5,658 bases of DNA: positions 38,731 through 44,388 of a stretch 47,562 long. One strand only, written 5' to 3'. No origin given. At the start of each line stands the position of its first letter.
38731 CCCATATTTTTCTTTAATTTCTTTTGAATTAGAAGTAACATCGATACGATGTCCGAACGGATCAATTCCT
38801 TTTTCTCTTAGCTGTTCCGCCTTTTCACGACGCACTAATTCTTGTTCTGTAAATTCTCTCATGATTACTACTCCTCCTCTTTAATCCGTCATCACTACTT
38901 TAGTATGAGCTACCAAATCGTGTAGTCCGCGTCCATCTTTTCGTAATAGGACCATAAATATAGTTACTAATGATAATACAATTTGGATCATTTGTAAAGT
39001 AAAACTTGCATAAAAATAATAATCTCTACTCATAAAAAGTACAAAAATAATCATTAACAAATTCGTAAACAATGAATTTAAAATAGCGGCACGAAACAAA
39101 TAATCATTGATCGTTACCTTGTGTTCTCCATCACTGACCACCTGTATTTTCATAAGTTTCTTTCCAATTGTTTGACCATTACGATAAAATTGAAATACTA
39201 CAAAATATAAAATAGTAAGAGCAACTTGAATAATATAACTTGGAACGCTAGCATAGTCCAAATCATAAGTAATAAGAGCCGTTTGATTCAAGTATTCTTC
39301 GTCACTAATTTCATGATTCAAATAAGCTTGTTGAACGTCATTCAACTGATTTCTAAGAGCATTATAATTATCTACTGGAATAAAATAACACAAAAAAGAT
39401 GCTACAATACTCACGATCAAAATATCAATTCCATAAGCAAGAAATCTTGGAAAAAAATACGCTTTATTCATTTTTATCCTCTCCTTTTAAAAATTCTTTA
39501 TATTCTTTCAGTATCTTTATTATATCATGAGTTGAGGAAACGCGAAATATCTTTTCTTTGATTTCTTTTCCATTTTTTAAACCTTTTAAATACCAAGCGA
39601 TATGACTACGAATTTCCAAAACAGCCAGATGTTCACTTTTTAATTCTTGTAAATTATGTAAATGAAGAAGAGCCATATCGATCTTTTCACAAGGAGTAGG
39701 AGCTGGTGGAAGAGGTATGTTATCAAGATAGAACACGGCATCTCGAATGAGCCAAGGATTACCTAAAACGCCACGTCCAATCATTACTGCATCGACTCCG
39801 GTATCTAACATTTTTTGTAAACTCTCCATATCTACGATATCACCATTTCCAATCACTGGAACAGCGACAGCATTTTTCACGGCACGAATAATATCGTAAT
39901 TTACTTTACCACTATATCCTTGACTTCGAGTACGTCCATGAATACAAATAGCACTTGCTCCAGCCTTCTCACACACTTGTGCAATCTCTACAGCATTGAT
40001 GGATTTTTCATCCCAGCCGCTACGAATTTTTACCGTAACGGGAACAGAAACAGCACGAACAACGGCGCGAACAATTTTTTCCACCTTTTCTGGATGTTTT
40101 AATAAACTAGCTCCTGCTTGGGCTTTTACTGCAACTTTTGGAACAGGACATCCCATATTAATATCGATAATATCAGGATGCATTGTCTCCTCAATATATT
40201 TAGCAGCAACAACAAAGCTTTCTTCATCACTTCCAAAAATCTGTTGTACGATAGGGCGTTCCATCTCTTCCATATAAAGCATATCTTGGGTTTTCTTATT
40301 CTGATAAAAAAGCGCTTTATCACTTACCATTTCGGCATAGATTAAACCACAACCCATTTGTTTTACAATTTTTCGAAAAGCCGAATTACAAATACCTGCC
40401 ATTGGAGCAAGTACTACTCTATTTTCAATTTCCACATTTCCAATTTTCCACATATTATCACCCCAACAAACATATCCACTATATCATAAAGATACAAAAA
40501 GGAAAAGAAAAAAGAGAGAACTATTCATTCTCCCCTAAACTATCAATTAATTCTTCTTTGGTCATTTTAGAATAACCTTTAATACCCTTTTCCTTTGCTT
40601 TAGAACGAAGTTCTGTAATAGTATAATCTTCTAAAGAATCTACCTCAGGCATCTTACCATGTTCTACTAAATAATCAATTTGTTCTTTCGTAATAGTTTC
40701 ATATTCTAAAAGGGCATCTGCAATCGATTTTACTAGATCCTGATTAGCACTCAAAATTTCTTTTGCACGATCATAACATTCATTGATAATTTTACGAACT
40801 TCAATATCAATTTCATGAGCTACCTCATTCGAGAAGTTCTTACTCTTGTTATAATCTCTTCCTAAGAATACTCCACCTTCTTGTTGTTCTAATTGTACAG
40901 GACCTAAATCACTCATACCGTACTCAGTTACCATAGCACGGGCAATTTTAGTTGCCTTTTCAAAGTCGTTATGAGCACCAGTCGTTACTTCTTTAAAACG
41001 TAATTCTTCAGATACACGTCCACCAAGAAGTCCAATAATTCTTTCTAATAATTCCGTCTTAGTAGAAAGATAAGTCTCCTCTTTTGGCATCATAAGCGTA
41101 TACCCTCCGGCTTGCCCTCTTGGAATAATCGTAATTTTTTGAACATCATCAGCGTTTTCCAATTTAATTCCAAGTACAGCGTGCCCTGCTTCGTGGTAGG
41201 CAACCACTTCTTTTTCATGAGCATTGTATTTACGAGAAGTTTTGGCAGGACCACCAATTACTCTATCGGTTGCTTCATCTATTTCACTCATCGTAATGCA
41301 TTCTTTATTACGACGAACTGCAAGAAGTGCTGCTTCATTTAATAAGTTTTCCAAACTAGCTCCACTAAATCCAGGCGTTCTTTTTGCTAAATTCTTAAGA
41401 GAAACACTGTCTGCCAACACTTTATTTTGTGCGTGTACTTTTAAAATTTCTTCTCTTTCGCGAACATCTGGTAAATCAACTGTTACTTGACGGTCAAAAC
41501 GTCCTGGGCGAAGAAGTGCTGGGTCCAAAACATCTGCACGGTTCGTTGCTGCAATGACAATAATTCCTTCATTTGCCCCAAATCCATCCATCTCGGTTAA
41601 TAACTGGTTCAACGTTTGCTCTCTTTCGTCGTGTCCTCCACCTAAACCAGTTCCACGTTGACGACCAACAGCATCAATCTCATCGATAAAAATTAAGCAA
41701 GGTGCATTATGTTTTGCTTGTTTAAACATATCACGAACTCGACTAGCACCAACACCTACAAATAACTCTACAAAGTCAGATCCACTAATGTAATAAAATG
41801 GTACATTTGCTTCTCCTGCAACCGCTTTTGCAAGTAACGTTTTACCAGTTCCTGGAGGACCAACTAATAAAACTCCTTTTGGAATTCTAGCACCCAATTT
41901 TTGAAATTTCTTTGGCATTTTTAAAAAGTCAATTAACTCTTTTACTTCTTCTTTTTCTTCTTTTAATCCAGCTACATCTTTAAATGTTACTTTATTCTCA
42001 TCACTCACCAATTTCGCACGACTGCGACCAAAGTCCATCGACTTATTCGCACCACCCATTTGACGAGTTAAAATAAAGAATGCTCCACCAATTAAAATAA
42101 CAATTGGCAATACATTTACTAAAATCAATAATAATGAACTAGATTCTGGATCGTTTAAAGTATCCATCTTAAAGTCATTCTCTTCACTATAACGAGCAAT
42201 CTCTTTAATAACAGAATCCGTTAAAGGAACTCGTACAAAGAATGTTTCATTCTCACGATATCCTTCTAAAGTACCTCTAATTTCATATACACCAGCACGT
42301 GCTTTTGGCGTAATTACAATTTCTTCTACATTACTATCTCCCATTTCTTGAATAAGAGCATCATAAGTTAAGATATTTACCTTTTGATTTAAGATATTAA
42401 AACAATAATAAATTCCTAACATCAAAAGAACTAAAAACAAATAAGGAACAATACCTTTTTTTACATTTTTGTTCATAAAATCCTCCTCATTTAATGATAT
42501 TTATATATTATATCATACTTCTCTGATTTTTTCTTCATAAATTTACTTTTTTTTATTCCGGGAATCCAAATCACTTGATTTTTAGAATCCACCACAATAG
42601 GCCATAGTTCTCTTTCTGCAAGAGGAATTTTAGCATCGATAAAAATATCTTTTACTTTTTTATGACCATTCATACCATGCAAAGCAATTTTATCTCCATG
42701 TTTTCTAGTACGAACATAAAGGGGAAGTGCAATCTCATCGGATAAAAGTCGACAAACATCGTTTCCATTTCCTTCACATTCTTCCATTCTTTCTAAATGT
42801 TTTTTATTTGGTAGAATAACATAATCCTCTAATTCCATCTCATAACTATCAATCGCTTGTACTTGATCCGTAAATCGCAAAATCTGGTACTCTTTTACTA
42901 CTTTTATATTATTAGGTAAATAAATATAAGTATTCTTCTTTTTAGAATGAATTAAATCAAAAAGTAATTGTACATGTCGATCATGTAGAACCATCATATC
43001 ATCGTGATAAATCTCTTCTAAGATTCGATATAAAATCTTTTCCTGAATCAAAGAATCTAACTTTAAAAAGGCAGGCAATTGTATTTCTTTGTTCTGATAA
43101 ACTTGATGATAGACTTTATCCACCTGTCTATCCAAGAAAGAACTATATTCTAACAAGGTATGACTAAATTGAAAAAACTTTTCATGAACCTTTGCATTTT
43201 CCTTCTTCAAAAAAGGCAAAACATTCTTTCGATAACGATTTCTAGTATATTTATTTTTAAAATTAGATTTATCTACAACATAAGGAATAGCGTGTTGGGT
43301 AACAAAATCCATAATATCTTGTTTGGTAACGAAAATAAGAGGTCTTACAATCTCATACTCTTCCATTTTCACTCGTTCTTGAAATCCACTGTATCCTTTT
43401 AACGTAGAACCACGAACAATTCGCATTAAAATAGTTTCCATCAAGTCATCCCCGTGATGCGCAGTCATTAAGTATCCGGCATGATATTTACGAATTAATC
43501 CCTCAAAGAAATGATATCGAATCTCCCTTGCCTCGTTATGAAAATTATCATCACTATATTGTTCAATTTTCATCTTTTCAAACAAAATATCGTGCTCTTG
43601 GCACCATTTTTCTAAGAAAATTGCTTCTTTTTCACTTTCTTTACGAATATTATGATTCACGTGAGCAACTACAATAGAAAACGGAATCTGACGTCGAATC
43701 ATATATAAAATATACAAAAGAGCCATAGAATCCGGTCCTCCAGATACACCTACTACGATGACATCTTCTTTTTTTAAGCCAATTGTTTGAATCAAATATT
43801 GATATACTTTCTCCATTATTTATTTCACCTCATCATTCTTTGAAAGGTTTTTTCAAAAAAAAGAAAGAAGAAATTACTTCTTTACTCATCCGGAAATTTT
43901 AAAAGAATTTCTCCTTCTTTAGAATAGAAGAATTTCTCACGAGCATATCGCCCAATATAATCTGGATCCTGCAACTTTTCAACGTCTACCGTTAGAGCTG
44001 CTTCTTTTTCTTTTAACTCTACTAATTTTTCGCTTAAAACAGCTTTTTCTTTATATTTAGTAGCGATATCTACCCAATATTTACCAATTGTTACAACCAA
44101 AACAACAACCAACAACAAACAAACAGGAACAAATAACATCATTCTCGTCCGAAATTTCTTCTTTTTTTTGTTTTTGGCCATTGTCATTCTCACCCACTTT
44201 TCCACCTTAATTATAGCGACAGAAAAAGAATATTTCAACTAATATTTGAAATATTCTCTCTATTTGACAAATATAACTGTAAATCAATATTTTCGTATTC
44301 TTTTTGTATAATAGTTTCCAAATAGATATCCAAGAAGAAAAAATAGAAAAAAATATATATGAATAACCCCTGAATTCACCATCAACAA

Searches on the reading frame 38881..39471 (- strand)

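Call 9: search_protein_families(library=pfam, proteins=[window:38881-39471:-], max_evalue=0.001)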
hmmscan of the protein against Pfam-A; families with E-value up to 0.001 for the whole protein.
window:38881-39471:- (196 aa): 1 family
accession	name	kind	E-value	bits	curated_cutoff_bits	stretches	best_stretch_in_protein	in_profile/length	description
PF06271.18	RDD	-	1.4e-17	64.7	24.1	1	5-188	3-136/137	RDD family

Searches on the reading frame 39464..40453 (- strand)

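Call 9: search_protein_families(library=pfam, proteins=[window:39464-40453:-], max_evalue=0.001)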
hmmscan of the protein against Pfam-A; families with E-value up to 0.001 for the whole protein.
window:39464-40453:- (329 aa): 6 families
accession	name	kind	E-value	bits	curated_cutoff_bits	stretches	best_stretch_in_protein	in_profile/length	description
PF01207.24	Dus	-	1.2e-91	307.6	20.4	1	15-311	2-298/311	Dihydrouridine synthase (Dus)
PF00977.27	His_biosynth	-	1e-08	35.4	23.6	1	113-227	101-220/228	Histidine biosynthesis protein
PF01180.27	DHO_dh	-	1.4e-05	24.9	27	1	51-229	87-272/291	Dihydroorotate dehydrogenase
PF03060.21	NMO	-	2.7e-05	24.2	28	1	151-228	142-224/331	Nitronate monooxygenase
PF13714.12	PEP_mutase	-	0.00014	21.9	31.5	1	123-196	56-132/240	Phosphoenolpyruvate phosphomutase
PF04309.18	G3P_antiterm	-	0.00017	21.5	27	0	186-225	128-167/173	Glycerol-3-phosphate responsive antiterminator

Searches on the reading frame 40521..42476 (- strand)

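Call 9: search_protein_families(library=pfam, proteins=[window:40521-42476:-], max_evalue=0.001)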
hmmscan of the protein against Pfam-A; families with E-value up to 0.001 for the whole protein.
window:40521-42476:- (651 aa): 10 families
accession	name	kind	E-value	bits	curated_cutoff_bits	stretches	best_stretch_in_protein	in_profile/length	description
PF01434.24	Peptidase_M41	-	6.1e-73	245.2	29.9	1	418-601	4-189/191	Peptidase family M41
PF00004.35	AAA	-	2e-46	158.1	21.2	1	202-334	1-130/131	ATPase family associated with various cellular activities (AAA)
PF17862.7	AAA_lid_3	-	1.1e-15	57.2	27.2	1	357-401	1-45/45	AAA+ lid domain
PF07498.18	Rho_N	-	8.5e-09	35.7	24.9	1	615-646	2-33/43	Rho termination factor, N-terminal domain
PF07728.20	AAA_5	-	8.5e-07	29.5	22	1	201-323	1-137/139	AAA domain (dynein-related subfamily)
PF13401.12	AAA_22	-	9e-05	23.2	27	0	202-238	8-41/130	AAA domain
PF13191.12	AAA_16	-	0.00011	23.2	32.6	0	196-226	21-51/167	AAA ATPase domain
PF06068.19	TIP49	-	0.00015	21.5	23.8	1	200-235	51-88/347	TIP49 P-loop domain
PF06480.20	FtsH_ext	-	0.00016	22.3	25.5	0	11-101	3-95/103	FtsH Extracellular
PF05496.18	RuvB_N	-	0.00036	20.8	27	0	200-234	34-68/159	Holliday junction DNA helicase RuvB P-loop domain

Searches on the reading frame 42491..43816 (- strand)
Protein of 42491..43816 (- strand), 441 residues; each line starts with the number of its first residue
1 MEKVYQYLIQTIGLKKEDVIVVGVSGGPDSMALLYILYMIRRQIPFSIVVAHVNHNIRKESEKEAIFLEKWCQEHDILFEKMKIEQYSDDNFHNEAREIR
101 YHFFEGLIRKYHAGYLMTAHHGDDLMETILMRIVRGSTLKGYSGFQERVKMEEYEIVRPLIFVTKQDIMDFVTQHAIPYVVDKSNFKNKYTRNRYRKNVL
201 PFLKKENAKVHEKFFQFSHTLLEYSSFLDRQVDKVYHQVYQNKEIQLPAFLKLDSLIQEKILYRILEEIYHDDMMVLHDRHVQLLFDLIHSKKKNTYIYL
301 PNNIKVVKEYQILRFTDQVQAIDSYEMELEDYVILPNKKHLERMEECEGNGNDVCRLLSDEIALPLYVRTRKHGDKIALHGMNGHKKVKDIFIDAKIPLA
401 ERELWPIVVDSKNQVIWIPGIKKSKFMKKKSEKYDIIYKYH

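Call 9: search_protein_families(library=pfam, proteins=[window:42491-43816:-], max_evalue=0.001)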
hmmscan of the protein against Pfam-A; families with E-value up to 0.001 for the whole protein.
window:42491-43816:- (441 aa): 2 families
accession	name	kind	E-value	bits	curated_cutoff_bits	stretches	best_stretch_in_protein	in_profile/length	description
PF01171.26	ATP_bind_3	-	4.2e-58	196.5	27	1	20-198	2-182/182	PP-loop family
PF11734.13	TilS_C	-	6e-17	61.2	22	1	367-432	2-66/74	TilS substrate C-terminal domain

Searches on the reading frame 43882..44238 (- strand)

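Call 9: search_protein_families(library=pfam, proteins=[window:43882-44238:-], max_evalue=0.001)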
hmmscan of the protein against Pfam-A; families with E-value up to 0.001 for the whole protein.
window:43882-44238:- (118 aa): 1 family
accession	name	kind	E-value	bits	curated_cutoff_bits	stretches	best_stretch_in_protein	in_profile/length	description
PF04977.20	DivIC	-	2.6e-16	59.6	28.9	1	41-117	2-79/80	Septum formation initiator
